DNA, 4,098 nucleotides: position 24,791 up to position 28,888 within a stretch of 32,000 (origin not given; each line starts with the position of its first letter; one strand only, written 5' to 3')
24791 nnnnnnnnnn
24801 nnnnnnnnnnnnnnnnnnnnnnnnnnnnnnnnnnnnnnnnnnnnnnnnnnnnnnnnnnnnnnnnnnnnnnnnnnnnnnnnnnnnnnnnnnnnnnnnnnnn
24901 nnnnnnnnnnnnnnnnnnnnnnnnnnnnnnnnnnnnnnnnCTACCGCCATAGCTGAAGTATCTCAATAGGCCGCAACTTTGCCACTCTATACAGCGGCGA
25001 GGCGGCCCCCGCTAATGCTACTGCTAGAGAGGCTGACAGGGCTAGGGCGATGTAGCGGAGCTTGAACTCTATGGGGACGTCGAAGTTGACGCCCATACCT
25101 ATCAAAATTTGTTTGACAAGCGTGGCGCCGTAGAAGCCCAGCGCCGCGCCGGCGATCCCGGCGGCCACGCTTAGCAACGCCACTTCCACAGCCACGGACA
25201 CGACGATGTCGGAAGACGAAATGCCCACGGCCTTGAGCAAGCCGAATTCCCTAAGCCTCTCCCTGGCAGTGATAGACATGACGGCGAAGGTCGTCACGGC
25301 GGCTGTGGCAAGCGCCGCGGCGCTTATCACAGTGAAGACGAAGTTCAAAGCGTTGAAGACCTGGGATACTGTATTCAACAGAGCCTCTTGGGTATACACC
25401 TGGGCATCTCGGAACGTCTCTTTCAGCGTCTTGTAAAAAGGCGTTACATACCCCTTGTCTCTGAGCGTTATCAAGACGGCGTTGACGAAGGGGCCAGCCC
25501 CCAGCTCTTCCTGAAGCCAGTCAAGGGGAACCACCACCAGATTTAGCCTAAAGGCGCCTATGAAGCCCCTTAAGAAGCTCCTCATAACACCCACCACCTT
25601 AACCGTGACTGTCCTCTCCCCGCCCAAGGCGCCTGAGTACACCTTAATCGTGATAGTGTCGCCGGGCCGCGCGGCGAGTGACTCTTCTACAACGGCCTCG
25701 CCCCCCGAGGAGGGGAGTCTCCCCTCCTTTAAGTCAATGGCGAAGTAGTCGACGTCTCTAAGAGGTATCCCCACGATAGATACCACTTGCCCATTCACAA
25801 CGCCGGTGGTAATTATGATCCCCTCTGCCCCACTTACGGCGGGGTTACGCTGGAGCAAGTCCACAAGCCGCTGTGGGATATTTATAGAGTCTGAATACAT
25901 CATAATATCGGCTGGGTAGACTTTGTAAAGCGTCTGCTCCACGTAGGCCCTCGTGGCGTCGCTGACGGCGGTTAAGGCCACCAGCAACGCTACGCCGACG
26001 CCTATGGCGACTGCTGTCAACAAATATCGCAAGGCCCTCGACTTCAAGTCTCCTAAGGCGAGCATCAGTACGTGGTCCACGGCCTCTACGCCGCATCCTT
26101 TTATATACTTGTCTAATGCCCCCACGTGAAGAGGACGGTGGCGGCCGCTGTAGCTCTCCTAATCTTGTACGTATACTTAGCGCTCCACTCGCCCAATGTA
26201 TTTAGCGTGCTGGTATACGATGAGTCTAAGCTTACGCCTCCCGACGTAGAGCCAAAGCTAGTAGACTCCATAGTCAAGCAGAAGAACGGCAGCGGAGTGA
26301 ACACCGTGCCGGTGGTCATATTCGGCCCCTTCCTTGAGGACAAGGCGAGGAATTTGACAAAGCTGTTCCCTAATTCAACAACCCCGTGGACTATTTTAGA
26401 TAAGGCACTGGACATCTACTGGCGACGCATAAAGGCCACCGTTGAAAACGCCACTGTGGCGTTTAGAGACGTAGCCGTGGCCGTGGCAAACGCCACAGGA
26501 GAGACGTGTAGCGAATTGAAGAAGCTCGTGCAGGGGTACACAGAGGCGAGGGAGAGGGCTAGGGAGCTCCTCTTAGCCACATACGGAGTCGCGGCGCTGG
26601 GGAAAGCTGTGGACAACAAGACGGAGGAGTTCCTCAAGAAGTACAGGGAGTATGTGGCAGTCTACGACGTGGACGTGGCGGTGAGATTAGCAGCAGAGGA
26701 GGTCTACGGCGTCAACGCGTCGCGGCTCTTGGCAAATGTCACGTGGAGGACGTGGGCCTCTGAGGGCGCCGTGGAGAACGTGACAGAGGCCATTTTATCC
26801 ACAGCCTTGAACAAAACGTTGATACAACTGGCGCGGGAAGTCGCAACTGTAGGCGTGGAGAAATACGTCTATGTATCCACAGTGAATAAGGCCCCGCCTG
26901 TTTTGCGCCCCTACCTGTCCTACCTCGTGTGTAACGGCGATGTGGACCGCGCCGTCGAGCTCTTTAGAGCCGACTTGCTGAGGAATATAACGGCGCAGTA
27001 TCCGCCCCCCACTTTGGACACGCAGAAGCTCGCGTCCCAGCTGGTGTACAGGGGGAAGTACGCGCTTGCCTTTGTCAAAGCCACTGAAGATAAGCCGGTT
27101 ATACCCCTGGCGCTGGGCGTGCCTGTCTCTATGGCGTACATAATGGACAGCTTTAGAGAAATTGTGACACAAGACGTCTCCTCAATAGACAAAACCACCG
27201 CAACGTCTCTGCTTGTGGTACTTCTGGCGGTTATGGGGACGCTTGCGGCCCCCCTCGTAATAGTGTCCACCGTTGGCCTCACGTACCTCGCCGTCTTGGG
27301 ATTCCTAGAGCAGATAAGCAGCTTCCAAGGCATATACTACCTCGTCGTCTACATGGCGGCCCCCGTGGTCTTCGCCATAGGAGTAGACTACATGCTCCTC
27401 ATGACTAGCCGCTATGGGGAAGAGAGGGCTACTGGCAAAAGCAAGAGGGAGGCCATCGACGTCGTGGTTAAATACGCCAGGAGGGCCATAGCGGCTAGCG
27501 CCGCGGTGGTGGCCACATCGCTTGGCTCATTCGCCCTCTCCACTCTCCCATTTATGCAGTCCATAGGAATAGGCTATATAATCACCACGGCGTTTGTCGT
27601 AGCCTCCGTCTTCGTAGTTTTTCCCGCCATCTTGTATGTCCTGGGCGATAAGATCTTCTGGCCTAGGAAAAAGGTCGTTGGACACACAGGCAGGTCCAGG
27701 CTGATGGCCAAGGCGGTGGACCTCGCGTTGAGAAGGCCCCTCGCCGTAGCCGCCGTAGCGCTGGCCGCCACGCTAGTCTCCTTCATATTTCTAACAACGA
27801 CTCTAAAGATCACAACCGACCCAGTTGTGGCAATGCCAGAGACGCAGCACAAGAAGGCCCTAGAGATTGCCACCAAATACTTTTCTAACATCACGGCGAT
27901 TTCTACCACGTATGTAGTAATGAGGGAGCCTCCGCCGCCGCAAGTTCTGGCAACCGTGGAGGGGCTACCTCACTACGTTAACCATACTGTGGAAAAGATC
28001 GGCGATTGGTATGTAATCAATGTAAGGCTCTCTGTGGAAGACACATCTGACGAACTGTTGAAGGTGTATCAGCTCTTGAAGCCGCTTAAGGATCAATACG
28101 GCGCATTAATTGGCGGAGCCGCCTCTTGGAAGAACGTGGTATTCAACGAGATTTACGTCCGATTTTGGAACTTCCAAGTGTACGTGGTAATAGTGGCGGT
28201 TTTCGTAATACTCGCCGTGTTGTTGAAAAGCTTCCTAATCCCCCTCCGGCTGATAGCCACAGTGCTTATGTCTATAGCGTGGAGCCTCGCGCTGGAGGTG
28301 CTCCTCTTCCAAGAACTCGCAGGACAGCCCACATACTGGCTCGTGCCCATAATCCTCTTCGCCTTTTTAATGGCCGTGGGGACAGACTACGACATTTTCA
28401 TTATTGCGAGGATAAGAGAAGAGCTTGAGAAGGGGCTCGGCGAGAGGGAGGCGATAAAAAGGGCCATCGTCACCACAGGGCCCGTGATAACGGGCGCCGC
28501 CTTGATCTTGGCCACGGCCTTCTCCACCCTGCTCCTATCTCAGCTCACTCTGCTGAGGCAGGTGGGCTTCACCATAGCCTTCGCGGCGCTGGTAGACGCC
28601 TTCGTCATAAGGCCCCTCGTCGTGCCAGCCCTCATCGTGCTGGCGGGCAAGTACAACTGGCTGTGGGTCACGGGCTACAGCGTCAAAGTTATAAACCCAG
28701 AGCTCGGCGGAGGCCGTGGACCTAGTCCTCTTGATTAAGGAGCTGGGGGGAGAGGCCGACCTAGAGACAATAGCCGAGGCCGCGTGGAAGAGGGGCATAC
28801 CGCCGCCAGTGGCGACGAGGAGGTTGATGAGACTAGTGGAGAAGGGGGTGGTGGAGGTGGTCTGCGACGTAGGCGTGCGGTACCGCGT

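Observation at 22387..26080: MacB/FtsX-type ABC transporter operon ending in a 600-aa glycosylated heptad-repeat ectoprotein: possible archaeal mechanotransmission module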

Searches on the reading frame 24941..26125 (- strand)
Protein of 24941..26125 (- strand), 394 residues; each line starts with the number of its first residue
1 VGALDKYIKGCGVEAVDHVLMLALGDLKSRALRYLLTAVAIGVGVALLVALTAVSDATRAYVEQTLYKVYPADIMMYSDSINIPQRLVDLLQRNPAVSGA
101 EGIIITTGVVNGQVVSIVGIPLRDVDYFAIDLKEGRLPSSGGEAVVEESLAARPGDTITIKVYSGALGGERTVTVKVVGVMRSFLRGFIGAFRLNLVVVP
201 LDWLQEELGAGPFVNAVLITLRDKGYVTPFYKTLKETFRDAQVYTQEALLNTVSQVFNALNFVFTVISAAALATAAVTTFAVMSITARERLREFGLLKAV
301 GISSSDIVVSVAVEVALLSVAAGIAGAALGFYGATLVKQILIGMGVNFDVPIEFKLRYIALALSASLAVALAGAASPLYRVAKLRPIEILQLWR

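Call 3: search_protein_families(library=pfam, proteins=[window:24941-26125:-], max_evalue=0.01)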
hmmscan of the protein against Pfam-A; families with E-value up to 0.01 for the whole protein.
window:24941-26125:- (394 aa): 2 families
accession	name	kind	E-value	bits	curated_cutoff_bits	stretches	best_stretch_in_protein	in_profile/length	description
PF12704.14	MacB_PCD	-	4.3e-16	60.3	27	1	35-224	2-194/207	MacB-like periplasmic core domain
PF02687.27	FtsX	-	1.7e-15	57.5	25.5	1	266-384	2-118/120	FtsX-like permease C-terminal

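Call 4: search_protein_families(library=ncbifam, proteins=[window:24941-26125:-], max_evalue=0.01)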
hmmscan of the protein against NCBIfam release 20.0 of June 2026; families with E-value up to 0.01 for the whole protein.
window:24941-26125:- (394 aa): 7 families
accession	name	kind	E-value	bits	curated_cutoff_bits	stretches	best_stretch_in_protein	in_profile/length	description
NF007826.0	PRK10535.1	equivalog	2.9e-11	42.4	966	1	233-390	494-645/648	macrolide ABC transporter ATP-binding protein/permease MacB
TIGR03434.1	ADOP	subfamily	2.5e-09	35.8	622.3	1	170-391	588-801/803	ADOP family duplicated permease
TIGR02212.1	lolCE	equivalog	1.4e-05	24.3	362.45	1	36-391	26-409/411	lipoprotein-releasing ABC transporter permease subunit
NF038346.1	FtsX_actino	exception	0.00052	19.5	250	1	241-376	160-298/308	permease-like cell division protein FtsX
TIGR02213.1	lolE_release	exception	0.00097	18.1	540.35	1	35-113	25-105/411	lipoprotein-releasing ABC transporter permease subunit LolE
NF008076.0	PRK10814.1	exception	0.0056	15.7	473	0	271-390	274-396/399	lipoprotein-releasing ABC transporter permease subunit LolC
NF041854.1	ABC_perm_YbbP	equivalog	0.0077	14.2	999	1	234-374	657-792/806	putative ABC transporter permease subunit YbbP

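Call 51: search_solved_structures(query=window:24941-26125:-, max_evalue=0.001)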
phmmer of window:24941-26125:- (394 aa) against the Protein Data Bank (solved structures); distinct sequences matched with E-value up to 0.001: 4.
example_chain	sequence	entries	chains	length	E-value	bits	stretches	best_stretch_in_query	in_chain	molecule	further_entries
5xu1_M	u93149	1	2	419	1.2e-10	44.5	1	242-391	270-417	ABC transporter permeae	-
5nik_J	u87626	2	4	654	5.5e-10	42.4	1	233-388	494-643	Macrolide export ATP-binding/permease protein MacB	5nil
5gko_A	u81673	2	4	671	6.8e-06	28.9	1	173-390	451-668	Macrolide export ATP-binding/permease protein MacB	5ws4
5lil_A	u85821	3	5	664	2.2e-05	27.2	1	113-390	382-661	Macrolide export ATP-binding/permease protein MacB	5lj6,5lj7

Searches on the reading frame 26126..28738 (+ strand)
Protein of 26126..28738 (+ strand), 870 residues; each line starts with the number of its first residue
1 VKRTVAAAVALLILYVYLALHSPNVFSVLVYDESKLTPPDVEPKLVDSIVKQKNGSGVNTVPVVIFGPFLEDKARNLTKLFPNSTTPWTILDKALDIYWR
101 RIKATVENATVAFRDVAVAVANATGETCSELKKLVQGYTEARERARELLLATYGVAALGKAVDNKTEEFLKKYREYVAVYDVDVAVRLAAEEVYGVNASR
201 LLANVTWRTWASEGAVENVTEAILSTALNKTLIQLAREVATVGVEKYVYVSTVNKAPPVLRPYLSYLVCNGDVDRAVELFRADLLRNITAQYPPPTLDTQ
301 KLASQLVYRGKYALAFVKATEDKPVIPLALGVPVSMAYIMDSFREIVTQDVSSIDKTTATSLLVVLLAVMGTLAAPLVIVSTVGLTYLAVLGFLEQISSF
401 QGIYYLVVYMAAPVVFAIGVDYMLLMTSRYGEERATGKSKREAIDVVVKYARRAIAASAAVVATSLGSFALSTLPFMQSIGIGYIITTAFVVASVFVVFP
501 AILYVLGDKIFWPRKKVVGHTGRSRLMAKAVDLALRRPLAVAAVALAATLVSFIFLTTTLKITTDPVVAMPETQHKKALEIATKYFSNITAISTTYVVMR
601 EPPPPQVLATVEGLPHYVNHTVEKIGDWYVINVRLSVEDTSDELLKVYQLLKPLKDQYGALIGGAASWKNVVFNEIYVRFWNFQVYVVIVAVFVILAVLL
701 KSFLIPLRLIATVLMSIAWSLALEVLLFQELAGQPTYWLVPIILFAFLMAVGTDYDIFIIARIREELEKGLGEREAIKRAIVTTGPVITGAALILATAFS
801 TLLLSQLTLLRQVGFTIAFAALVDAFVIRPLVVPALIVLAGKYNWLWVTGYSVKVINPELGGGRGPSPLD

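Call 3: search_protein_families(library=pfam, proteins=[window:26126-28738:+], max_evalue=0.01)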
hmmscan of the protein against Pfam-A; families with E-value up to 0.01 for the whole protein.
window:26126-28738:+ (870 aa): 1 family
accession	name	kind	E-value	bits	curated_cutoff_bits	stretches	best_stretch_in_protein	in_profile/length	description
PF03176.21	MMPL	-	6.5e-71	239.4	20.5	2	685-847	149-309/333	MMPL family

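Call 4: search_protein_families(library=ncbifam, proteins=[window:26126-28738:+], max_evalue=0.01)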
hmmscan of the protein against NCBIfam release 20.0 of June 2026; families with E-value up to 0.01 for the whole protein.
window:26126-28738:+ (870 aa): 6 families
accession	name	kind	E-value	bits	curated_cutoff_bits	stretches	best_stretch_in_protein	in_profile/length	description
TIGR00833.1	actII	subfamily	2.7e-62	211.3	874.7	2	672-845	737-908/910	MMPL family RND transporter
TIGR00921.1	2A067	subfamily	7.1e-28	97.1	351.9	2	684-839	583-733/733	hydrophobe/amphiphile efflux-3 (HAE3) family transporter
NF052608.1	TrhMmycExpMmpL3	equivalog_domain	2.8e-26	92.1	1400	2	731-850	620-740/992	trehalose monomycolate exporter MmpL3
TIGR03480.1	HpnN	hypoth_equivalog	2.1e-07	29.3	751.85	2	686-840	276-423/862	hopanoid biosynthesis associated RND transporter like protein HpnN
NF045600.2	BstA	equivalog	4.3e-06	24.9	1400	1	347-554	283-482/903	sterol transporter cytoplasmic membrane protein BstA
NF052374.1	HopndTporHpnN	equivalog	0.0022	16.2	1100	0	687-839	280-425/858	hopanoid transporter HpnN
